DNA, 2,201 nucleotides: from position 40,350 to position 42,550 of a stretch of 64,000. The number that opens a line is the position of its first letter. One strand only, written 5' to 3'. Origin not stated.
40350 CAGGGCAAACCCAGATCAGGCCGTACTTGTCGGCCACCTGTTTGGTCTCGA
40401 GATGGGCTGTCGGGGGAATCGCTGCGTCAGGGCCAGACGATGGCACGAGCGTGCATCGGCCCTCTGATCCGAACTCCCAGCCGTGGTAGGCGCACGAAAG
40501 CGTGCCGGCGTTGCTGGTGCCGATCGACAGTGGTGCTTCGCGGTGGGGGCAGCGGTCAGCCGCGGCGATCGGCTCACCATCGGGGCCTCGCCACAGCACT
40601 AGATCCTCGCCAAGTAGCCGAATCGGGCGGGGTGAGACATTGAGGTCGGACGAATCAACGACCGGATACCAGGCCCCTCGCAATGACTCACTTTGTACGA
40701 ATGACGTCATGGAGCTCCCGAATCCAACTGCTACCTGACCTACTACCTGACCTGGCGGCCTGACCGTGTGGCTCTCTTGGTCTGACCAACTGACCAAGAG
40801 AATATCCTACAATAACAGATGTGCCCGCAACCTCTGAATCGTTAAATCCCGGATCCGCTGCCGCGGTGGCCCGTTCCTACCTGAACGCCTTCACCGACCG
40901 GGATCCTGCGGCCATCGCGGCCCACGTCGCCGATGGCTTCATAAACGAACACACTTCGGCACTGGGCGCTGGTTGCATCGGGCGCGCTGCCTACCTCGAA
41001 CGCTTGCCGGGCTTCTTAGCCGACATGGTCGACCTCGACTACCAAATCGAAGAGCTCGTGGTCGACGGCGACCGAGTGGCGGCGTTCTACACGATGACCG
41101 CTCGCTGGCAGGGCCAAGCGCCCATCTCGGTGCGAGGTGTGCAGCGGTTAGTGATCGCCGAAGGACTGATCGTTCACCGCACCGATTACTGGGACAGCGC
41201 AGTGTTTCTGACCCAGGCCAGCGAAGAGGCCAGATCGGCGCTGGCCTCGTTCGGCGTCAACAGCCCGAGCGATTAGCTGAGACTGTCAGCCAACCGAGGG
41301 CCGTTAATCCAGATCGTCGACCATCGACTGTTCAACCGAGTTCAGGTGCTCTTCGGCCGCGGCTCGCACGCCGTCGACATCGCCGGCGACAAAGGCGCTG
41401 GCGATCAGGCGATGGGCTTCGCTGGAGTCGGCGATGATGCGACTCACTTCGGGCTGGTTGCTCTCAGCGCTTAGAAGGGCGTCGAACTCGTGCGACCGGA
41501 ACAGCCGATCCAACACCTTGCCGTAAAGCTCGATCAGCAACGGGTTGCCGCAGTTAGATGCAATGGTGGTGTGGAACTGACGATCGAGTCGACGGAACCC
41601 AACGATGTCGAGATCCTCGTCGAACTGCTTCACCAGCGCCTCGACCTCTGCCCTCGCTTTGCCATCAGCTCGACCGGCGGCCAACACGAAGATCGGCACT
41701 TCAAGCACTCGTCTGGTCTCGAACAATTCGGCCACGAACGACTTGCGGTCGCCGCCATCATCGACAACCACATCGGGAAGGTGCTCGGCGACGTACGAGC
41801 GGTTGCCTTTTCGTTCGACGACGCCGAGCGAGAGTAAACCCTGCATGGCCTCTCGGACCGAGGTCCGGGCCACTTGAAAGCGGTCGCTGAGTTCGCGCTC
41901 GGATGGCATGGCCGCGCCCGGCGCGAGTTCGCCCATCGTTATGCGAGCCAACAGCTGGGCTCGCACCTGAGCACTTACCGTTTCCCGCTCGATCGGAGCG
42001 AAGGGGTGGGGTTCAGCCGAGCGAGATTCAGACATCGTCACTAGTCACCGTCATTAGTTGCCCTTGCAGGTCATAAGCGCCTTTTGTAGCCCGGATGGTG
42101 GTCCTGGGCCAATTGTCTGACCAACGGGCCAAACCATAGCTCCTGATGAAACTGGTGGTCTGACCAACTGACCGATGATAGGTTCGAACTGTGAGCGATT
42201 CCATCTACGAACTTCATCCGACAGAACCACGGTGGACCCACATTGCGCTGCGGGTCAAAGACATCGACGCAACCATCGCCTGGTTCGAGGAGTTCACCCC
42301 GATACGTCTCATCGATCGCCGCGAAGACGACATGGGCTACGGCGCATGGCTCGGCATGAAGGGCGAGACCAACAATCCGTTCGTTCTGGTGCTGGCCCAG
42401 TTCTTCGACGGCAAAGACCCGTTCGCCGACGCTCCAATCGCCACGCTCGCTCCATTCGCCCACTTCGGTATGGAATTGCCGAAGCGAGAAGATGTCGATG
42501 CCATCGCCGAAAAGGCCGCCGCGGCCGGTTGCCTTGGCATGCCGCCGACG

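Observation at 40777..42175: Three copies of a GntR-type operator motif (exact shared 17-mer) link the regulator to the 15-gene operon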

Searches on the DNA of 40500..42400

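Call 39: search_rna_families(source=window, start=40500, end=42400, threshold=evalue, max_evalue=1)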
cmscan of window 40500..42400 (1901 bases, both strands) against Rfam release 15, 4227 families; matches with E-value up to 1: 1.
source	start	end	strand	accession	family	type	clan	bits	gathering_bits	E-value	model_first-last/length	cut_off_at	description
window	40585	40664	-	RF03052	RAGATH-28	Gene; sRNA;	-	23.3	45.3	0.21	1-85/85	no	RAGATH-28 RNA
